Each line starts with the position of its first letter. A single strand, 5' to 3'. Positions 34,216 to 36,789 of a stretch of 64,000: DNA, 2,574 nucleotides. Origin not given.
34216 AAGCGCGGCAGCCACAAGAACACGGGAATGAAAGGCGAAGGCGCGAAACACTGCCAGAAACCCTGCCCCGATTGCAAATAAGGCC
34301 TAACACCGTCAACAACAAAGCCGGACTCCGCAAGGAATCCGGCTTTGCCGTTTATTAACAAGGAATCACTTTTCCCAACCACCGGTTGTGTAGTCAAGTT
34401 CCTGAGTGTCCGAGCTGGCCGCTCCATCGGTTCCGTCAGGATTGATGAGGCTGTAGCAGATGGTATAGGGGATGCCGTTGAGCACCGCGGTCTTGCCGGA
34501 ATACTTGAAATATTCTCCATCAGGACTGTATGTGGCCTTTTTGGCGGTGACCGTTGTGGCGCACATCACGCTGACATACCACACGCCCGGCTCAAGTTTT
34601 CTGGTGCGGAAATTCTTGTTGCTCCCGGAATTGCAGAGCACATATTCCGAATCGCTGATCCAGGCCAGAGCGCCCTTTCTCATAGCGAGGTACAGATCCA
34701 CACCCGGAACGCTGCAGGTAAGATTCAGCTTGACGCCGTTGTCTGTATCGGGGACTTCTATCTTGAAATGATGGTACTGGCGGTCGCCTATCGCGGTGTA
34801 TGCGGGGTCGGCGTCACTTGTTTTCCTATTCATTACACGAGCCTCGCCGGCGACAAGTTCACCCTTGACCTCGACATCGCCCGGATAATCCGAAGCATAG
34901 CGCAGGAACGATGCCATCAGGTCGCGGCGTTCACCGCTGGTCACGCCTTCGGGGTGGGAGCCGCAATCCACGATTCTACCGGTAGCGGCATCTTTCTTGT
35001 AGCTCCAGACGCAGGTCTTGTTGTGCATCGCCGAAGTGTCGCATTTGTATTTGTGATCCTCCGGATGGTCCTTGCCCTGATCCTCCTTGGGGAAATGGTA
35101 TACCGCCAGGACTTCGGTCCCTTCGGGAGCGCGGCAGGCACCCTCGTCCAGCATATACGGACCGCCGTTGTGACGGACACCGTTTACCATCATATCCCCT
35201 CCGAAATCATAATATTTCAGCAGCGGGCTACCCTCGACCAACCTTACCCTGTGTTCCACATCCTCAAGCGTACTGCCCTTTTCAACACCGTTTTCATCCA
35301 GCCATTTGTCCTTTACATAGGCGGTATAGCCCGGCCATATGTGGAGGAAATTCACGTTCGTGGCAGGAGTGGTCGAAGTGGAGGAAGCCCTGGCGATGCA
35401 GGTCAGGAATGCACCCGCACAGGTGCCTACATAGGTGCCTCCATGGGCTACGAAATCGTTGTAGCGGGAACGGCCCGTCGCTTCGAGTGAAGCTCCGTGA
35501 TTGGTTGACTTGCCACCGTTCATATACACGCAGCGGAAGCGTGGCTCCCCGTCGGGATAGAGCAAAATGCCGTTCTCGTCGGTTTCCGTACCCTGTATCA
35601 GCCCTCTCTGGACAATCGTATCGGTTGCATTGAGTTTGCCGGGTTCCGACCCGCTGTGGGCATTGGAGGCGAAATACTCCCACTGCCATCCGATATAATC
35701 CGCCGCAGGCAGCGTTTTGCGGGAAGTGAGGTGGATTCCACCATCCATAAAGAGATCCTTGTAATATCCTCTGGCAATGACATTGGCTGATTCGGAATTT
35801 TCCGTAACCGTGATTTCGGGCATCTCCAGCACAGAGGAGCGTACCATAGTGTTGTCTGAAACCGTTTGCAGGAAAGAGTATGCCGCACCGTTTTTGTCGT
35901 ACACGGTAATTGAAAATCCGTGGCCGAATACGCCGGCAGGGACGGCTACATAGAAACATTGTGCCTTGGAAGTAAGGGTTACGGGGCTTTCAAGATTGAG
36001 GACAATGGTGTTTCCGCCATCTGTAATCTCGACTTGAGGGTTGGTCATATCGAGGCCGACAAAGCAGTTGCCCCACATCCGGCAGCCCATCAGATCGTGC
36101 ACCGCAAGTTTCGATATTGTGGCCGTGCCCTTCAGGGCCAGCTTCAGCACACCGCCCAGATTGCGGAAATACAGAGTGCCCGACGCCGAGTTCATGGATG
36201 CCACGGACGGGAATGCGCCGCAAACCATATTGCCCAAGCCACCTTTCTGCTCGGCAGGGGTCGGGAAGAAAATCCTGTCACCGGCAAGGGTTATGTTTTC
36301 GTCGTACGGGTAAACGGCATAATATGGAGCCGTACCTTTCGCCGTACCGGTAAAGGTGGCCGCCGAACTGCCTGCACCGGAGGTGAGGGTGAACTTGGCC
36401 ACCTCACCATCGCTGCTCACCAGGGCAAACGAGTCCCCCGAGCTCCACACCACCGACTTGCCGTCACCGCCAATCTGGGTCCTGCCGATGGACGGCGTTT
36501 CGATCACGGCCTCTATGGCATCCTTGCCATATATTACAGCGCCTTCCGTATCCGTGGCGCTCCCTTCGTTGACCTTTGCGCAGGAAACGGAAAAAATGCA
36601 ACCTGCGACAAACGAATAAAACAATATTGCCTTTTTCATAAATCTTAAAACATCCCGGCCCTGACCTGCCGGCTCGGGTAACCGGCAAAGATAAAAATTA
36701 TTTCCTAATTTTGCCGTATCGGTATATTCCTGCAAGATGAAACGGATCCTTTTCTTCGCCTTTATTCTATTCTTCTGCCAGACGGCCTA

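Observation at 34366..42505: Candidate undescribed extracytoplasmic system: five adjacent exported hydrolases aimed at D-/gamma-linked amide bonds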

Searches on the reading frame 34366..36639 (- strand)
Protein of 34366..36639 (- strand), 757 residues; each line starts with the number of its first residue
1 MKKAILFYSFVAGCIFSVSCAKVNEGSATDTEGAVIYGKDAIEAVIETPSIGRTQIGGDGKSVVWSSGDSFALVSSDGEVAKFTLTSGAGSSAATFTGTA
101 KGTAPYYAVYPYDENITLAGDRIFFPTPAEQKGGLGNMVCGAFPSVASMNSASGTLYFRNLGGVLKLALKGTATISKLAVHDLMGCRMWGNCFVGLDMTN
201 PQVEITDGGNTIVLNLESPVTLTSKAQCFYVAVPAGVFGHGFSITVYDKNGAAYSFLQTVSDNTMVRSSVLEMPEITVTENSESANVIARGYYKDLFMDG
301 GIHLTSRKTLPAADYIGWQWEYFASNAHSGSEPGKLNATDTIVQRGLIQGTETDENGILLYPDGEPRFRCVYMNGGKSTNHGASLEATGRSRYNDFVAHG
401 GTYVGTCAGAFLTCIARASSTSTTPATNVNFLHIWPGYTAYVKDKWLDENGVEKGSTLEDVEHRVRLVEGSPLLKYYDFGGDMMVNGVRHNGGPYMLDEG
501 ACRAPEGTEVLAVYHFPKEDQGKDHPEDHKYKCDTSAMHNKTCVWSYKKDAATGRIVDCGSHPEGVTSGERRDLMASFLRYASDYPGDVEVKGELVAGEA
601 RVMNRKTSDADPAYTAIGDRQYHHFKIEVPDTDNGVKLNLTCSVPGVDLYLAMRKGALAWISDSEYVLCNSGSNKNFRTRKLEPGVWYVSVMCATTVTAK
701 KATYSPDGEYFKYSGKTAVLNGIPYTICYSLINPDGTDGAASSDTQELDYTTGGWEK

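Call 3: search_protein_families(library=pfam, proteins=[window:34366-36639:-], max_evalue=0.01)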
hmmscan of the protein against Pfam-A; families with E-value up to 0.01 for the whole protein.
window:34366-36639:- (757 aa): 2 families
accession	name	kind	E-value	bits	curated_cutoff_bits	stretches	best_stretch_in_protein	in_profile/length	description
PF09825.15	BPL_N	-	2.5e-06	27.1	24.2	1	371-439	53-123/283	Biotin-protein ligase, N terminal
PF04151.21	PPC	-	0.0059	17.9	25.9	0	622-691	2-68/70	Bacterial pre-peptidase C-terminal domain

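Call 4: search_protein_families(library=ncbifam, proteins=[window:34366-36639:-], max_evalue=0.01)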
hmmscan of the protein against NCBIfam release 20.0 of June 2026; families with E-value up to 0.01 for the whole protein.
window:34366-36639:- (757 aa): 0 families

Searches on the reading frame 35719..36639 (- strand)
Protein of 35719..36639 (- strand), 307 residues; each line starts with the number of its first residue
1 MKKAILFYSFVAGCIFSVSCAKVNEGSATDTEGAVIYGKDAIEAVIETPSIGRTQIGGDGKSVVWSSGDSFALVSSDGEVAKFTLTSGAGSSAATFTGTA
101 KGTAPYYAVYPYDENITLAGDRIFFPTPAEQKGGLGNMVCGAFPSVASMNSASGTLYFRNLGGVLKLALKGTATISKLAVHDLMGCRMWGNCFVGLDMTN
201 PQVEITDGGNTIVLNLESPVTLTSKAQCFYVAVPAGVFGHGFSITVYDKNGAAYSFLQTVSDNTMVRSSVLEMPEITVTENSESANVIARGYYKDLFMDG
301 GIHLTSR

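Call 28: search_solved_structures(query=window:35719-36570:-, max_evalue=1, show_alignments=1)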
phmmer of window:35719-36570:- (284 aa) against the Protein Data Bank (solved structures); distinct sequences matched with E-value up to 1: 4.
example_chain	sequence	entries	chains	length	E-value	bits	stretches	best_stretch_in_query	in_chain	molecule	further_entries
6ely_A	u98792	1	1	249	0.3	13.6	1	30-105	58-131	Mistletoe Lectin I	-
4jkx_A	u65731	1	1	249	0.41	13.1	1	31-105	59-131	Beta-galactoside-specific lectin 1 A chain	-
1kqa_A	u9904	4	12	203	0.46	13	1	212-260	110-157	GALACTOSIDE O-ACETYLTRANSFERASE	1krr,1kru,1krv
3o5w_A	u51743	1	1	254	0.57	12.7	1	31-105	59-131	Beta-galactoside-specific lectin 1 chain A isoform 1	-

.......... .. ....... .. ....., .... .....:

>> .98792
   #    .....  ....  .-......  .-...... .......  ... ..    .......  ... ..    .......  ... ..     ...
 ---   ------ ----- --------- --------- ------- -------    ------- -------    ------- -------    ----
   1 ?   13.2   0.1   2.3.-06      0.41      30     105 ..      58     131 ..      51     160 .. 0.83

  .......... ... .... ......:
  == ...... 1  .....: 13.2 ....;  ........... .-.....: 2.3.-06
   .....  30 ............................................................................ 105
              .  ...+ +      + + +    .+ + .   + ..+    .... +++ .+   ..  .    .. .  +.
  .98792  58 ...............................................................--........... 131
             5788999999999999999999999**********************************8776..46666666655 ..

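Call 50: search_protein_families(library=pfam, proteins=[window:35719-36639:-], max_evalue=5)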
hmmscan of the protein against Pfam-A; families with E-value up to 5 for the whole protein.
window:35719-36639:- (307 aa): 0 families

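Call 70: find_homologous_proteins(query=window:35719-36579:-, max_evalue=0.001)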
Query window:35719-36579:- (287 aa): 5 proteins with E <= 0.001 among 2719 candidates.
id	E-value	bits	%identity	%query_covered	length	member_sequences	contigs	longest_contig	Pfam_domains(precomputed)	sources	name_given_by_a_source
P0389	8.7e-55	204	41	91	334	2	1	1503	-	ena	-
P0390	1.7e-32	131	42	60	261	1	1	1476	-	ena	-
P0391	4.8e-15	74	28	89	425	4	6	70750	-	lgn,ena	-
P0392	5.4e-9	54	28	66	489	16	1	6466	-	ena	-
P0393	3.9e-6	44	32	64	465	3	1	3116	-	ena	-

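Call 76: predict_structure(alignment_id=A3)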
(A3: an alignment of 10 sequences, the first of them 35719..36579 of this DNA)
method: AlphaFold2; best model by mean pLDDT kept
length: 287 residues; sequences in the alignment: 10
mean_pLDDT: 76.7   pTM: 0.73
mean pLDDT of the five models: 76.7, 76.5, 74.6, 70.1, 68.5
residues with pLDDT >= 90: 87; 70-90: 129; 50-70: 23; < 50: 48
segments of 3 or more residues with pLDDT < 50: 1-17, 29-33, 263-287
pLDDT, mean of each block of 10 residues (from residue 1): 28 39 66 51 77 94 90 89 92 92 90 73 84 82 88 92 90 82 85 92 90 89 90 81 84 83 48 40 30
secondary structure, 60 per line:
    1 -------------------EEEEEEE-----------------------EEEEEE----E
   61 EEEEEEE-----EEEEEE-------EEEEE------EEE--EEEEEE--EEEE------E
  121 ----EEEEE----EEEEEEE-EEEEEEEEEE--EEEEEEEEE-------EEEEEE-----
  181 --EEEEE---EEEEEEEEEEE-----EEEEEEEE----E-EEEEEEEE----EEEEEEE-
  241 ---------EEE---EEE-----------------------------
elements in order: E20-26 E50-55 E60-67 E73-78 E86-90 E97-99 E102-107 E110-113 E125-129 E134-140 E142-151 E154-162 E170-175 E183-187 E191-201 E207-214 E221-228 E233-239 E250-252 E256-258

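Call 78: fold_search(model_id=the predicted structure, library=pdb)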
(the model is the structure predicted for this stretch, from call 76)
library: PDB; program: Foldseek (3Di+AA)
matches with E <= 10: 1119; with E <= 0.001: 18
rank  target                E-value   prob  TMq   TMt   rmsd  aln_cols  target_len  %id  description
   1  3t2l                  3.3e-07  1.00  0.42  0.44   8.2       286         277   13  Crystal structure of a Putative cell adhesion protein (BF1858) from Bacteroides fragilis NCTC 9343 at 2.33 A resolution (released 2011-08-10)
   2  4k4k_A                8.5e-07  1.00  0.45  0.49   6.9       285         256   14  Crystal structure of a putative cell adhesion protein (BACUNI_00621) from Bacteroides uniformis ATCC 8492 at 1.67 A re (released 2013-05-01)
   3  3ufi                  2.8e-06  1.00  0.47  0.49   6.8       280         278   11  Crystal structure of a putative cell adhesion protein (BACOVA_04980) from Bacteroides ovatus ATCC 8483 at 2.18 A resolut (released 2011-12-14)
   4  4k4k_B                2.9e-06  1.00  0.45  0.49   6.7       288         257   14  Crystal structure of a putative cell adhesion protein (BACUNI_00621) from Bacteroides uniformis ATCC 8492 at 1.67 A re (released 2013-05-01)
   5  3sy6_A                1.1e-05  1.00  0.42  0.43   8.0       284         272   10  Crystal structure of a fimbrial protein BF1861 [Bacteroides fragilis NCTC 9343] (BF1861) from Bacteroides fragilis NCT (released 2011-08-24)
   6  3sy6_B                1.6e-05  1.00  0.43  0.44   8.3       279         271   11  Crystal structure of a fimbrial protein BF1861 [Bacteroides fragilis NCTC 9343] (BF1861) from Bacteroides fragilis NCT (released 2011-08-24)
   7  4h40_B                1.9e-05  1.00  0.39  0.38   8.9       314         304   10  Crystal structure of a putative cell adhesion protein (BF2867) from Bacteroides fragilis NCTC 9343 at 2.57 A resolutio (released 2012-10-03)
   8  4h40_A                4.2e-05  1.00  0.40  0.39   8.6       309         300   11  Crystal structure of a putative cell adhesion protein (BF2867) from Bacteroides fragilis NCTC 9343 at 2.57 A resolutio (released 2012-10-03)
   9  4rdb                  1.3e-04  1.00  0.39  0.38   9.2       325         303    9  Crystal structure of an immunoreactive 32 kDa antigen PG49 (PG_0181) from Porphyromonas gingivalis W83 at 1.45 A resolut (released 2014-12-03)
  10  3gld_A                1.9e-04  0.90  0.21  0.20  18.3       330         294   10  Crystal Structure of the Major Pilin from Streptococcus pyogenes E117A mutant (released 2009-06-02)
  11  3up6_B                3.9e-04  1.00  0.35  0.32   9.5       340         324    8  Crystal structure of a putative cell adhesion protein (BACOVA_04078) from Bacteroides ovatus ATCC 8483 at 2.80 A resol (released 2011-12-21)
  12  4dgu_A                4.1e-04  1.00  0.38  0.45   9.1       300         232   12  Crystal structure of a putative cell adhesion protein (BT0320) from Bacteroides thetaiotaomicron VPI-5482 at 2.37 A re (released 2012-02-15)
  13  4eps                  4.1e-04  1.00  0.37  0.24  15.8       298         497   12  Crystal structure of a fimbrial protein (BACOVA_04982) from Bacteroides ovatus ATCC 8483 at 1.85 A resolution (released 2012-06-13)
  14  4dgu_B                4.3e-04  1.00  0.38  0.45   8.6       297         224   11  Crystal structure of a putative cell adhesion protein (BT0320) from Bacteroides thetaiotaomicron VPI-5482 at 2.37 A re (released 2012-02-15)
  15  4gpv_B                6.2e-04  0.98  0.31  0.28  10.6       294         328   10  Crystal structure of a putative cell adhesion protein (BACEGG_00536) from Bacteroides eggerthii DSM 20697 at 1.67 A re (released 2012-09-19)
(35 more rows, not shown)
